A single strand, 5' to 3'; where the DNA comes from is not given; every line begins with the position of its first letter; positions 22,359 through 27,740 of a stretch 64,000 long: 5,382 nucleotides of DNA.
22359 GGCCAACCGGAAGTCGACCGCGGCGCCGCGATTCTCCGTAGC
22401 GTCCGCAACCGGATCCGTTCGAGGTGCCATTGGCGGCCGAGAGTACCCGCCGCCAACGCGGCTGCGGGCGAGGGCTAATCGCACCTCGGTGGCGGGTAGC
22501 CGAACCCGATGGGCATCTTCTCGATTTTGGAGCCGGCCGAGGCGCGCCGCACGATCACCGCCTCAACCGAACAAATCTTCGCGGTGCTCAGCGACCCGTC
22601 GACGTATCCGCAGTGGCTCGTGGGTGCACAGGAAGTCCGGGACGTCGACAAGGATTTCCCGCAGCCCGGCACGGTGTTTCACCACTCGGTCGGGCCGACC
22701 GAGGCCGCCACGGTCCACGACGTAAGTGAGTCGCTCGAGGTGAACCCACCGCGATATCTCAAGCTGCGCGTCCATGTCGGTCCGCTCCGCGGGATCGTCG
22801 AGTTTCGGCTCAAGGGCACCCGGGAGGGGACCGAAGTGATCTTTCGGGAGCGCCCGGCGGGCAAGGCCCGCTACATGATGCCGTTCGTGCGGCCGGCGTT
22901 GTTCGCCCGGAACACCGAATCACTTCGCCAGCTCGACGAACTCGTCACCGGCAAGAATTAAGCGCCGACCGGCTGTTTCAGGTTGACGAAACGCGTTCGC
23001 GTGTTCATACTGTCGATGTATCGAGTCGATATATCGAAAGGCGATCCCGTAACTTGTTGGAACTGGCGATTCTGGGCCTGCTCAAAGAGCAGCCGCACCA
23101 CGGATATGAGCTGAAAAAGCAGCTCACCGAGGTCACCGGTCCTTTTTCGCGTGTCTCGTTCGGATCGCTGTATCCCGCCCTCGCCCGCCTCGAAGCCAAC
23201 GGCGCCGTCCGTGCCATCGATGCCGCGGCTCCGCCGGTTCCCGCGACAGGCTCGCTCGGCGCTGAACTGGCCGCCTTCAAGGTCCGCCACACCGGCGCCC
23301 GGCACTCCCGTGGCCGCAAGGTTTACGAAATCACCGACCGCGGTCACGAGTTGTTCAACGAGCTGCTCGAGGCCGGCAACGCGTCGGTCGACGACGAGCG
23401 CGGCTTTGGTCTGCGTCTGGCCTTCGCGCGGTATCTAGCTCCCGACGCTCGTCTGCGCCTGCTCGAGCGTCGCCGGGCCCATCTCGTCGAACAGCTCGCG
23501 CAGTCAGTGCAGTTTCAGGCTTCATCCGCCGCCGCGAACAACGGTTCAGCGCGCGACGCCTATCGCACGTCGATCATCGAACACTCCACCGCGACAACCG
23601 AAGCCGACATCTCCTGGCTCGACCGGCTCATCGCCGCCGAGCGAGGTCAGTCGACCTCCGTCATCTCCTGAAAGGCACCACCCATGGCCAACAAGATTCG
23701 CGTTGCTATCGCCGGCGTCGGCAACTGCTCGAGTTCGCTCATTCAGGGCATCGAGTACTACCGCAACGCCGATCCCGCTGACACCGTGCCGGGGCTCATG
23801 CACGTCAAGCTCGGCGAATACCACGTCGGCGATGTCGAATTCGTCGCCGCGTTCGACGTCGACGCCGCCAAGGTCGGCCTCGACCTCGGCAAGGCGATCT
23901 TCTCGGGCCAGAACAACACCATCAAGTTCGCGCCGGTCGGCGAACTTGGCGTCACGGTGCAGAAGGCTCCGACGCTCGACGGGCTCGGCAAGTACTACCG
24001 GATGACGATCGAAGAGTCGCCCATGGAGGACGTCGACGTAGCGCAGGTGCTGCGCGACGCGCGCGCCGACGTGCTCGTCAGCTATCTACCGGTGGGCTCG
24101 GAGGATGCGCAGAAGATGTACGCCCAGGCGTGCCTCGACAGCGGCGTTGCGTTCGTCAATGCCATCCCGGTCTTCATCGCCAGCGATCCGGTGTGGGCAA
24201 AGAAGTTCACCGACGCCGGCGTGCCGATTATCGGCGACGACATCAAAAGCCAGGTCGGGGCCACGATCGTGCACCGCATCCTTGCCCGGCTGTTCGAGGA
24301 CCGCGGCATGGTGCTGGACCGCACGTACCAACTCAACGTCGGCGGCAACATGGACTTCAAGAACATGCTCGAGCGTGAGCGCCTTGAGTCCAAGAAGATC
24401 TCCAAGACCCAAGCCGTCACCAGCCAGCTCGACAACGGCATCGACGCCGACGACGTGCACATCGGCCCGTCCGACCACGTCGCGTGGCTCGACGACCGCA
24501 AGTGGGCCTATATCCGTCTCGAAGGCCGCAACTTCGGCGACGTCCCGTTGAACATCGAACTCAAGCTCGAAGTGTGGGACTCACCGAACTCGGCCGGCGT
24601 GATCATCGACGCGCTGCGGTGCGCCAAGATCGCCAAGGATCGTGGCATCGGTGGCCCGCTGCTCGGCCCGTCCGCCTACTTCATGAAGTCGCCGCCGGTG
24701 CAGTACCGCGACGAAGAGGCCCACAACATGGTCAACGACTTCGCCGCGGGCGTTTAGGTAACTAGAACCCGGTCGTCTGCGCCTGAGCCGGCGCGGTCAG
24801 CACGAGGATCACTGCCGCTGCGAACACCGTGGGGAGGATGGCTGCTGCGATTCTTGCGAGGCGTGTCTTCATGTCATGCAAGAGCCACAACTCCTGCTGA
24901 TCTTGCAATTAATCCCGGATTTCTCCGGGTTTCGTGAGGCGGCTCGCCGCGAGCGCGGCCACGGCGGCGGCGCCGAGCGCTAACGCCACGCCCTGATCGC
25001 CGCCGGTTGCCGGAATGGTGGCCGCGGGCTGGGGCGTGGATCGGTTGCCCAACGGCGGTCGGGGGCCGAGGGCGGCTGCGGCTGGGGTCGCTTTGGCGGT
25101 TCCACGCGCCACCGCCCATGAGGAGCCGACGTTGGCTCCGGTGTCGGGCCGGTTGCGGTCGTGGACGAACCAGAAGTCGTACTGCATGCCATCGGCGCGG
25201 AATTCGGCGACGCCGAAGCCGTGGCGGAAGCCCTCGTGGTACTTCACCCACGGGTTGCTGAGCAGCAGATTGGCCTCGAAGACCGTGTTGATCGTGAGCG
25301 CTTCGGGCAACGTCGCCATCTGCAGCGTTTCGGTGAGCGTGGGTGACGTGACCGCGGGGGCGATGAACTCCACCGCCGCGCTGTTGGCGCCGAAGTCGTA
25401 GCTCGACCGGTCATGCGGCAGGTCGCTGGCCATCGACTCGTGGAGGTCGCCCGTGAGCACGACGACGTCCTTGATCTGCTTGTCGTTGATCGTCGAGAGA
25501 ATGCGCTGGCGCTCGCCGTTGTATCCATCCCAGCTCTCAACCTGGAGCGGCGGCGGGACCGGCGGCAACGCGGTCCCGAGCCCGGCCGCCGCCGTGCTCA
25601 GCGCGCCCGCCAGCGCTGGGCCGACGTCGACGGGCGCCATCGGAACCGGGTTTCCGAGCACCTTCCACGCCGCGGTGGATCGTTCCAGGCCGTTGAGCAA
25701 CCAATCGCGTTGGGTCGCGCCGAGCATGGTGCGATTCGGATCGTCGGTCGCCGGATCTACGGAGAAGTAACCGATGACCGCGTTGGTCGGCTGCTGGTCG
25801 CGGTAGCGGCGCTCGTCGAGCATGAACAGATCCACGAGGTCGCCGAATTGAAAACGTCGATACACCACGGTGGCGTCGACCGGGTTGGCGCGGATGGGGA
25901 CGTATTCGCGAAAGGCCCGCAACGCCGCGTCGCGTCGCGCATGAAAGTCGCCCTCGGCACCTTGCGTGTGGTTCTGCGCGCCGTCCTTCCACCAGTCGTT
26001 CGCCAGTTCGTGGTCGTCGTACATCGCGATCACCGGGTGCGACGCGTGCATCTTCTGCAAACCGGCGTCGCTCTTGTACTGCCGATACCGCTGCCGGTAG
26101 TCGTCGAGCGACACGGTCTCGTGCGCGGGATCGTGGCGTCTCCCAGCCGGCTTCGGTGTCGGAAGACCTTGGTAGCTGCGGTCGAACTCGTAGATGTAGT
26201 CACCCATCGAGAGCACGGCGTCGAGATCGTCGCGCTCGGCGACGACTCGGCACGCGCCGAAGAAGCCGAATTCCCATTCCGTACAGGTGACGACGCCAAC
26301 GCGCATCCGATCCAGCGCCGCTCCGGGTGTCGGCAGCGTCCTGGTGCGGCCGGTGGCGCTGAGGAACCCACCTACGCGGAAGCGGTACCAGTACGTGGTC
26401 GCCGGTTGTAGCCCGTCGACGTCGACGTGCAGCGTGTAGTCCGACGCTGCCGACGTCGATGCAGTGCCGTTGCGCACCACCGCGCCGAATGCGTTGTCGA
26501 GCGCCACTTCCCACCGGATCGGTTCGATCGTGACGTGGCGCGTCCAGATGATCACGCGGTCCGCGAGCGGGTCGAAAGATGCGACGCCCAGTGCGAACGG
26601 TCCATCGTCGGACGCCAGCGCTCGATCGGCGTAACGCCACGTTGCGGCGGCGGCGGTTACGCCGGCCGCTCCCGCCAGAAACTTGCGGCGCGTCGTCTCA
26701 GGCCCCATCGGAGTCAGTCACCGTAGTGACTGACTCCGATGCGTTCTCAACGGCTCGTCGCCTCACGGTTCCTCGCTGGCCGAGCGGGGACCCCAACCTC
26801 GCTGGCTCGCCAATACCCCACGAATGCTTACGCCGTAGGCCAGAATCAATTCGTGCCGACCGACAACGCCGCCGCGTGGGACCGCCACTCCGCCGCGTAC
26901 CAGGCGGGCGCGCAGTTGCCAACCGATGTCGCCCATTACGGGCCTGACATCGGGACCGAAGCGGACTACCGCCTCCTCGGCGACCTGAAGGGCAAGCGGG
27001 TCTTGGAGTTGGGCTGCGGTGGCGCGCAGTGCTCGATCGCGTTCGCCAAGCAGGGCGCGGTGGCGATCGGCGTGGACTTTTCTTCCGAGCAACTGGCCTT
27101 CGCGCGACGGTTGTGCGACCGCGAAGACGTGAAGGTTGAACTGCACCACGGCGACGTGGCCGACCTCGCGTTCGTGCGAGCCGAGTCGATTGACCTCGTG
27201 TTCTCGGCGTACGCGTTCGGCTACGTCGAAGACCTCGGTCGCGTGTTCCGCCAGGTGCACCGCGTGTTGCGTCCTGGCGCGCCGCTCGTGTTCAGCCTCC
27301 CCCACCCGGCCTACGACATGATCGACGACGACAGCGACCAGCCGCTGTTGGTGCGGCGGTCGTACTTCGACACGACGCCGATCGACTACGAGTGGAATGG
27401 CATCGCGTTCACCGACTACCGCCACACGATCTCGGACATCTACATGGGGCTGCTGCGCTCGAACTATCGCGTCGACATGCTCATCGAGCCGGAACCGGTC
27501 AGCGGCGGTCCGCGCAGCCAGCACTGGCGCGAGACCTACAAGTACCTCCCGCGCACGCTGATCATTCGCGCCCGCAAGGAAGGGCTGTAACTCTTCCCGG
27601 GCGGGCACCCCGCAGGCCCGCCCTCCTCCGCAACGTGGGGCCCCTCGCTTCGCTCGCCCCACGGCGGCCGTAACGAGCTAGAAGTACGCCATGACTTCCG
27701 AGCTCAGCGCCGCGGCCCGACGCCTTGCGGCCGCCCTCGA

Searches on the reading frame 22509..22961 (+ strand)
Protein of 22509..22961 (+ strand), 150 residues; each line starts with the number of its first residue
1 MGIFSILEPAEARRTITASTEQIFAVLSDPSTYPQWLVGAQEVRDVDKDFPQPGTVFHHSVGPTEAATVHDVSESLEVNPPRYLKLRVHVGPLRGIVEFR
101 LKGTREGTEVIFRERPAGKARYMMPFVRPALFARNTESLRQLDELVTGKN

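Call 66: search_protein_families(library=pfam, proteins=[window:22509-22961:+], max_evalue=0.00001)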
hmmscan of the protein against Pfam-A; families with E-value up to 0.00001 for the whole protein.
window:22509-22961:+ (150 aa): 2 families
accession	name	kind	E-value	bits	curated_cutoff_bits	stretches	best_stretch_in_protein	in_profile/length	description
PF10604.15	Polyketide_cyc2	-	2.2e-10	41.4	27.4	1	11-145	5-140/142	Polyketide cyclase / dehydrase and lipid transport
PF08327.17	AHSA1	-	3.8e-06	27.6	22.1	1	18-116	2-98/125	Activator of Hsp90 ATPase homolog 1-like protein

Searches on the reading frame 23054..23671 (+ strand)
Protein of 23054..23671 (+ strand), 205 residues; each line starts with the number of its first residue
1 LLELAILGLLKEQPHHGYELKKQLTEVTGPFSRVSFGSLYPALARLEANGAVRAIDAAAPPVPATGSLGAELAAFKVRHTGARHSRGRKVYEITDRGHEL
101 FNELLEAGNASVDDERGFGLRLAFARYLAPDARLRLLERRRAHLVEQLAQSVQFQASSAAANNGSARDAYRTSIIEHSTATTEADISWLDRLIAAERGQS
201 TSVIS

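Call 66: search_protein_families(library=pfam, proteins=[window:23054-23671:+], max_evalue=0.00001)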
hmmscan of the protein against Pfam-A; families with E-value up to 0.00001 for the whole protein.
window:23054-23671:+ (205 aa): 2 families
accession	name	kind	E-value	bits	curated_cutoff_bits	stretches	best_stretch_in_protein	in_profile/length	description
PF03551.20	PadR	-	4e-18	65.6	27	1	6-54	1-49/75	Transcriptional regulator PadR-like family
PF10400.15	Vir_act_alpha_C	-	3.3e-06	28.1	22.4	1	118-195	5-76/78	Virulence activator alpha C-term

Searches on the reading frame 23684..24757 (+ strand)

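Call 67: search_protein_families(library=pfam, proteins=[window:23684-24757:+], max_evalue=0.00001)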
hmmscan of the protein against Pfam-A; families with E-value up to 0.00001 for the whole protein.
window:23684-24757:+ (357 aa): 1 family
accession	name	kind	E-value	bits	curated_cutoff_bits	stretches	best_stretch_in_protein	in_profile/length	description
PF01658.22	Inos-1-P_synth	-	2.1e-35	121.6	27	1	192-300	1-107/107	Myo-inositol-1-phosphate synthase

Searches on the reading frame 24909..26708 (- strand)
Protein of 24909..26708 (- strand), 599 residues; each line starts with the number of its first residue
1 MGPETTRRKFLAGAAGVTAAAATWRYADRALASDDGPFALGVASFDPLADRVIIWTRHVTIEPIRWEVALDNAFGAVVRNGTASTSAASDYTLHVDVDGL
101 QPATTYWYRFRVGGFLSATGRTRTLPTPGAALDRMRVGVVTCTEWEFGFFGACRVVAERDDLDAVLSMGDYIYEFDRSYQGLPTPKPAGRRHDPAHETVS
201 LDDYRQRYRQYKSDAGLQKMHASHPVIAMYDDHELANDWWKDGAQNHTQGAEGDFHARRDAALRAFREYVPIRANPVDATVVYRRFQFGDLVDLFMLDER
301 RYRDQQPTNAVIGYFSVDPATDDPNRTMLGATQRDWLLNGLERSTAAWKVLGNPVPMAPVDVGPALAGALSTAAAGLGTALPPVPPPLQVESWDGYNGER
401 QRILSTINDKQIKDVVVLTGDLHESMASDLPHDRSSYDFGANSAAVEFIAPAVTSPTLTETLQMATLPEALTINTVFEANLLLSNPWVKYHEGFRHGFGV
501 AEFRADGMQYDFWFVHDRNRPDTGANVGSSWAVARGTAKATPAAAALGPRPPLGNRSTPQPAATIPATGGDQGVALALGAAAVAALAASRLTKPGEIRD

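Call 67: search_protein_families(library=pfam, proteins=[window:24909-26708:-], max_evalue=0.00001)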
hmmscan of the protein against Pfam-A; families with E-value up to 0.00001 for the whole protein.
window:24909-26708:- (599 aa): 2 families
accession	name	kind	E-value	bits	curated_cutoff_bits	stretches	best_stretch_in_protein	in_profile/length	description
PF09423.15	PhoD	-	1.3e-100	337.3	27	1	138-512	2-343/343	PhoD-like phosphatase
PF16655.11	PhoD_N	-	3.3e-26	92.1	30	1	40-124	1-90/90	PhoD-like phosphatase, N-terminal domain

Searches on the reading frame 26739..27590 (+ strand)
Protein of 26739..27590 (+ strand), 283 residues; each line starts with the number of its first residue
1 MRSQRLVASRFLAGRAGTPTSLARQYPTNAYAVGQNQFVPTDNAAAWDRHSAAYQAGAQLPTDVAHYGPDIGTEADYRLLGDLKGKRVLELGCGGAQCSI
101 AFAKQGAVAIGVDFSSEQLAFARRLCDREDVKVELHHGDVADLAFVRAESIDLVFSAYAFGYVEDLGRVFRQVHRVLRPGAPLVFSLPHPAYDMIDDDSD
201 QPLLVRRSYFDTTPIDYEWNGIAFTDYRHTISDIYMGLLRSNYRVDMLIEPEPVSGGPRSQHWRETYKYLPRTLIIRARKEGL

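Call 67: search_protein_families(library=pfam, proteins=[window:26739-27590:+], max_evalue=0.00001)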
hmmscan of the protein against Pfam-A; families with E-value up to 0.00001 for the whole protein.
window:26739-27590:+ (283 aa): 7 families
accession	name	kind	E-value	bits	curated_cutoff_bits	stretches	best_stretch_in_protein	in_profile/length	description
PF13649.12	Methyltransf_25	-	3.7e-20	72.8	27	1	88-180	1-96/97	Methyltransferase domain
PF08241.18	Methyltransf_11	-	1.1e-19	71.2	21.2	1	89-185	1-95/95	Methyltransferase domain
PF13847.12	Methyltransf_31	-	4.1e-17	62.7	27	1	84-189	3-113/145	Methyltransferase domain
PF08242.18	Methyltransf_12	-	9.2e-14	52.4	30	1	89-182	1-97/98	Methyltransferase domain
PF13489.12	Methyltransf_23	-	5.6e-12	46.1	27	1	80-191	17-122/164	Methyltransferase domain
PF01209.24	Ubie_methyltran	-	9.1e-08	32.2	20.1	1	78-184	41-150/233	ubiE/COQ5 methyltransferase family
PF02353.26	CMAS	-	9.4e-06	25.6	27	0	84-183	62-162/273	Mycolic acid cyclopropane synthetase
